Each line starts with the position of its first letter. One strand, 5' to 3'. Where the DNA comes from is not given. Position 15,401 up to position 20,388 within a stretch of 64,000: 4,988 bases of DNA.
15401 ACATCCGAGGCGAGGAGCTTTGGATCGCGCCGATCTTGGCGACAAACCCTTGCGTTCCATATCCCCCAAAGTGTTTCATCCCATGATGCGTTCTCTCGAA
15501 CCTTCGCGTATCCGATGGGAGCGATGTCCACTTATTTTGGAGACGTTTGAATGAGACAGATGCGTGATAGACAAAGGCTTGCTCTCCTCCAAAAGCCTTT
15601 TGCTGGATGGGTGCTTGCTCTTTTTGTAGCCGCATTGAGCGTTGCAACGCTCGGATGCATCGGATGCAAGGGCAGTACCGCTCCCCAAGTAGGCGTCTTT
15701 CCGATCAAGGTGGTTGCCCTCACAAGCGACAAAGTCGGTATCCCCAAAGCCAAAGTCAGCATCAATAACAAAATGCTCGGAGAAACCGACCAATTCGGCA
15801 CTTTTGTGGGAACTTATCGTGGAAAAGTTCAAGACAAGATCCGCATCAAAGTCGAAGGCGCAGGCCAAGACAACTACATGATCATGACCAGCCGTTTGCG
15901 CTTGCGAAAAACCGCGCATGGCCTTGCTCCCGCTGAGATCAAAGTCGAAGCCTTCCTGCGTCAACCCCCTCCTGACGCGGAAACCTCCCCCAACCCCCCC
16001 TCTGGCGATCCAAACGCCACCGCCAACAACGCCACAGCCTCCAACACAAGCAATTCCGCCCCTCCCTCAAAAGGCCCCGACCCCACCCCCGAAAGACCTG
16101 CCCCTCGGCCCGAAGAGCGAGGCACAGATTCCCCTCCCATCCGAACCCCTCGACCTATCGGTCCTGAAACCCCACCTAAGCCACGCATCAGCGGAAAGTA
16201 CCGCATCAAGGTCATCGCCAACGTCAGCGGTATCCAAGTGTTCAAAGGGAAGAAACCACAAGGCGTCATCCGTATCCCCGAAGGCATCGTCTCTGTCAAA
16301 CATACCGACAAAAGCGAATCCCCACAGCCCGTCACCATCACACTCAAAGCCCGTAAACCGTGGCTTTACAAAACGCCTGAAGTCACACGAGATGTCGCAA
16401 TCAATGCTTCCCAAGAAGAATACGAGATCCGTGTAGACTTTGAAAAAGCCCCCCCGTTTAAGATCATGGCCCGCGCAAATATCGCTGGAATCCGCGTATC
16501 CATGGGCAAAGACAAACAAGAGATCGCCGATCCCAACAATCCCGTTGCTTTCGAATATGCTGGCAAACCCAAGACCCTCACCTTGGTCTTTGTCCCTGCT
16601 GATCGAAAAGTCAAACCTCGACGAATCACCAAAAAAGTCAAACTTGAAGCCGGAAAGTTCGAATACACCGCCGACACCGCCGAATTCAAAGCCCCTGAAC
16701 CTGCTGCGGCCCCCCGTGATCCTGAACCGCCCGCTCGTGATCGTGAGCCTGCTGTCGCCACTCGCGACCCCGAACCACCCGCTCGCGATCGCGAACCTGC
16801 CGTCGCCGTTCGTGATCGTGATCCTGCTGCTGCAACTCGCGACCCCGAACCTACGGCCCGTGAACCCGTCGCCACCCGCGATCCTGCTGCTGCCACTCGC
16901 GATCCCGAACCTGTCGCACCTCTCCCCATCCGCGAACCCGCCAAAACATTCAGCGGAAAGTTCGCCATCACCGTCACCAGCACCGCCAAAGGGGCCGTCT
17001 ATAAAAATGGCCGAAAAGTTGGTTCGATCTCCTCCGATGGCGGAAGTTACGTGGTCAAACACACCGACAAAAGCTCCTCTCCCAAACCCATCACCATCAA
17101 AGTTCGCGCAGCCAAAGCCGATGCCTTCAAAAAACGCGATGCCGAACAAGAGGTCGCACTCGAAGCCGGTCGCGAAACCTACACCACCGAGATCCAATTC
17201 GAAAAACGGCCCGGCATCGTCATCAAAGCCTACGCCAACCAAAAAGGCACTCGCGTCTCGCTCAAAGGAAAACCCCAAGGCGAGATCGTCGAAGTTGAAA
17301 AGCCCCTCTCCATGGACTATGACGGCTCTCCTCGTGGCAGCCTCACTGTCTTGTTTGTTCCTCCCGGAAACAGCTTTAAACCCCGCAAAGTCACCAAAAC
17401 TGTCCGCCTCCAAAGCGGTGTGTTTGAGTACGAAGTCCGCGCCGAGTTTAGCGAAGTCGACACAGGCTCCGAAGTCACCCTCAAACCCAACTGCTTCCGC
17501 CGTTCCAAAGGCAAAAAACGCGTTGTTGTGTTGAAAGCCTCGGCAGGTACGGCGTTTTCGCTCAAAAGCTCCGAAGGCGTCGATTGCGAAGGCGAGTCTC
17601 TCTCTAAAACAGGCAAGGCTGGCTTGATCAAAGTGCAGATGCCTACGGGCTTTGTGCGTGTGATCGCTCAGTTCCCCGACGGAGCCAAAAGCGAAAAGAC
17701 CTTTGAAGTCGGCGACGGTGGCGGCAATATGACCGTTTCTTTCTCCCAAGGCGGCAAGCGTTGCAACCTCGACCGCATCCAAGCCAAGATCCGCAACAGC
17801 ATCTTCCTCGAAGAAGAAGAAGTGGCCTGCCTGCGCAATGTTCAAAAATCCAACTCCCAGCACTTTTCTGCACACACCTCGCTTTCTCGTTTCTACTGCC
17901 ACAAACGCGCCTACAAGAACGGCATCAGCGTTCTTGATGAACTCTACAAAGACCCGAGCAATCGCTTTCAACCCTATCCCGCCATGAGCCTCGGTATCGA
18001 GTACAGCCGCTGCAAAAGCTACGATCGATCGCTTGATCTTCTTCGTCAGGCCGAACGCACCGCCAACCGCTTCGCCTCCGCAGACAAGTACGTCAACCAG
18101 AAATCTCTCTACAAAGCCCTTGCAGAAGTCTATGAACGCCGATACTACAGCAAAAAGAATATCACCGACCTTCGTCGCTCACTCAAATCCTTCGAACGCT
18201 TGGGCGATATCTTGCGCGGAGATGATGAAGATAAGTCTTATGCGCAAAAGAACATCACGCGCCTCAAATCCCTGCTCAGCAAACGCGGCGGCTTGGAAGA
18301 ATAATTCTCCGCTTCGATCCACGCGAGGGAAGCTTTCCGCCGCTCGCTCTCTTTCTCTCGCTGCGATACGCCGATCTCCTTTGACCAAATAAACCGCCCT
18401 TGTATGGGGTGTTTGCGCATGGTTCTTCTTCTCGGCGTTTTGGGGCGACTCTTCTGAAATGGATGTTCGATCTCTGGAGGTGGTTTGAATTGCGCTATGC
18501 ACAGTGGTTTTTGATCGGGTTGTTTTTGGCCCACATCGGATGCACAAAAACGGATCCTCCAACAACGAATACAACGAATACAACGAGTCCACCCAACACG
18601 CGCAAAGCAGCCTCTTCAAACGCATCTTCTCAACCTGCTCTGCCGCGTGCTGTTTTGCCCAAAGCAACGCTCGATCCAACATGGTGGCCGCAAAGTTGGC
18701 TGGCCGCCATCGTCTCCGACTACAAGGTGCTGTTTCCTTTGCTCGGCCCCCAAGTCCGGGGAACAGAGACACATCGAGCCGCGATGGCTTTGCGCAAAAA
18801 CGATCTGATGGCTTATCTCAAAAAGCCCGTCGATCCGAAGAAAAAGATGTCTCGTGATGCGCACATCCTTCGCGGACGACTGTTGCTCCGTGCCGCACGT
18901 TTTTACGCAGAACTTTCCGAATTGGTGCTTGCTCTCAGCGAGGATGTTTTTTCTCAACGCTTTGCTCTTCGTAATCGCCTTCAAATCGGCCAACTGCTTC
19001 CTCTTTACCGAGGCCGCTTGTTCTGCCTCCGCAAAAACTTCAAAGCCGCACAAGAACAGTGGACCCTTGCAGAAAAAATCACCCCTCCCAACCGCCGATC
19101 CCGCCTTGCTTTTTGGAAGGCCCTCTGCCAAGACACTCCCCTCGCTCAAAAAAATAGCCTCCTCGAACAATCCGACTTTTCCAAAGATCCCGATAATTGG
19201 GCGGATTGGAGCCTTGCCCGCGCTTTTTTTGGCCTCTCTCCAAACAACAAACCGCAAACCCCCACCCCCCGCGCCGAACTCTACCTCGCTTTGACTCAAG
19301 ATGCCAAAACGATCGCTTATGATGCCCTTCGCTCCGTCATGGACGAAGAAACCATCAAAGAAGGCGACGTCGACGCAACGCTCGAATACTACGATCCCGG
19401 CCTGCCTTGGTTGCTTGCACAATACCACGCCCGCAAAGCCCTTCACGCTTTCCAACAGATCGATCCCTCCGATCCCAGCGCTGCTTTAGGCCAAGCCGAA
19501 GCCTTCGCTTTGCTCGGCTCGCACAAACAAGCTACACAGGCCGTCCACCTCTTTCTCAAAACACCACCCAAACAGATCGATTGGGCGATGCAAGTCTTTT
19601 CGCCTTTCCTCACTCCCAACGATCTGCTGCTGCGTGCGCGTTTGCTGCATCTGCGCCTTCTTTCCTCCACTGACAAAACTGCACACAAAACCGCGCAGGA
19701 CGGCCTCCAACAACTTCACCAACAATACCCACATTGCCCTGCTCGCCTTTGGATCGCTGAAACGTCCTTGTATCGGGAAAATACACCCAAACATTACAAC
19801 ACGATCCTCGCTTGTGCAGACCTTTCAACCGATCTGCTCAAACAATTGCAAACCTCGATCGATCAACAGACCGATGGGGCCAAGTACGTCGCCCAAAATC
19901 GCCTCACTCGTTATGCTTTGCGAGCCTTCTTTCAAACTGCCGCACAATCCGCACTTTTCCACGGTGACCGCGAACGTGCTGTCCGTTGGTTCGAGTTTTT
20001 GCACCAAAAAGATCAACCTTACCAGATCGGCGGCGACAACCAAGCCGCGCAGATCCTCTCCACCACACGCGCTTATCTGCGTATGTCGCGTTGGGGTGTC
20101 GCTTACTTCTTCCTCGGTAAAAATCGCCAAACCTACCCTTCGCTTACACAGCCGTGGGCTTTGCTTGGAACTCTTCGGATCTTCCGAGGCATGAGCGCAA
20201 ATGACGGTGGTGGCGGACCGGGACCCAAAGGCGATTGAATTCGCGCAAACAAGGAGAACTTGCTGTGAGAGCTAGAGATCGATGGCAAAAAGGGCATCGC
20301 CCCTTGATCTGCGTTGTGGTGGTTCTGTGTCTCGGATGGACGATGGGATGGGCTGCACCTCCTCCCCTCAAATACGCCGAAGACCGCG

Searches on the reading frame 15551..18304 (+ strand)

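Call 10: search_protein_families(library=ncbifam, proteins=[window:15551-18304:+], max_evalue=0.001)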
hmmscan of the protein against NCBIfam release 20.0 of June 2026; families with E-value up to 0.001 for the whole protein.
window:15551-18304:+ (917 aa): 0 families

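Call 64: search_protein_families(library=pfam, proteins=[window:15551-18304:+], max_evalue=0.5)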
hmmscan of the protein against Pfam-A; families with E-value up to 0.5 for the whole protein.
window:15551-18304:+ (917 aa): 1 family
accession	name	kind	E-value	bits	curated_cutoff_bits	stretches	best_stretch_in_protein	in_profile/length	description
PF12337.13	DUF3637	-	0.061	14.1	25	0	246-274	6-34/67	Protein of unknown function (DUF3637)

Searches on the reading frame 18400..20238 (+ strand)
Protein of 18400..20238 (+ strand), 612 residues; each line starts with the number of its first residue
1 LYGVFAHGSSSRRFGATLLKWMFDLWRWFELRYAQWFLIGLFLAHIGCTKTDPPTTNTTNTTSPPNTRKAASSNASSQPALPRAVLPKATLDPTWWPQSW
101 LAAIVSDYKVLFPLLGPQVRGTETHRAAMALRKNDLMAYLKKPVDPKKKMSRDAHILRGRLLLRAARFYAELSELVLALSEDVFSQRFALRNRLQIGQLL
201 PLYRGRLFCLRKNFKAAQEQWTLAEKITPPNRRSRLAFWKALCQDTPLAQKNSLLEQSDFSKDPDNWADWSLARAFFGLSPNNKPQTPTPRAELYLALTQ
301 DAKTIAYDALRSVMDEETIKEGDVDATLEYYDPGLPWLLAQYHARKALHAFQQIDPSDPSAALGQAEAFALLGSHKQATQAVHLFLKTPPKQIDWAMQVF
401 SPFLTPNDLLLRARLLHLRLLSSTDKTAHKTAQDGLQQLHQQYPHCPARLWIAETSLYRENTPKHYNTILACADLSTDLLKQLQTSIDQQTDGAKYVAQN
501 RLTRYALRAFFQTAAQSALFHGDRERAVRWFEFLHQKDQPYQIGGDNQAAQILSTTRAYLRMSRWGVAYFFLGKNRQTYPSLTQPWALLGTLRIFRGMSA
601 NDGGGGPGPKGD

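Call 10: search_protein_families(library=ncbifam, proteins=[window:18400-20238:+], max_evalue=0.001)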
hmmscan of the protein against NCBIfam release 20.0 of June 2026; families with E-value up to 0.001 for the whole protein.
window:18400-20238:+ (612 aa): 0 families

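Call 64: search_protein_families(library=pfam, proteins=[window:18400-20238:+], max_evalue=0.5)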
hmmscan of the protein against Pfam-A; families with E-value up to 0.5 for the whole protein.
window:18400-20238:+ (612 aa): 1 family
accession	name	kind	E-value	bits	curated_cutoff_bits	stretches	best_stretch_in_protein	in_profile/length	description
PF14938.12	SNAP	-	0.068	13.1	25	1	466-541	155-229/282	Soluble NSF attachment protein, SNAP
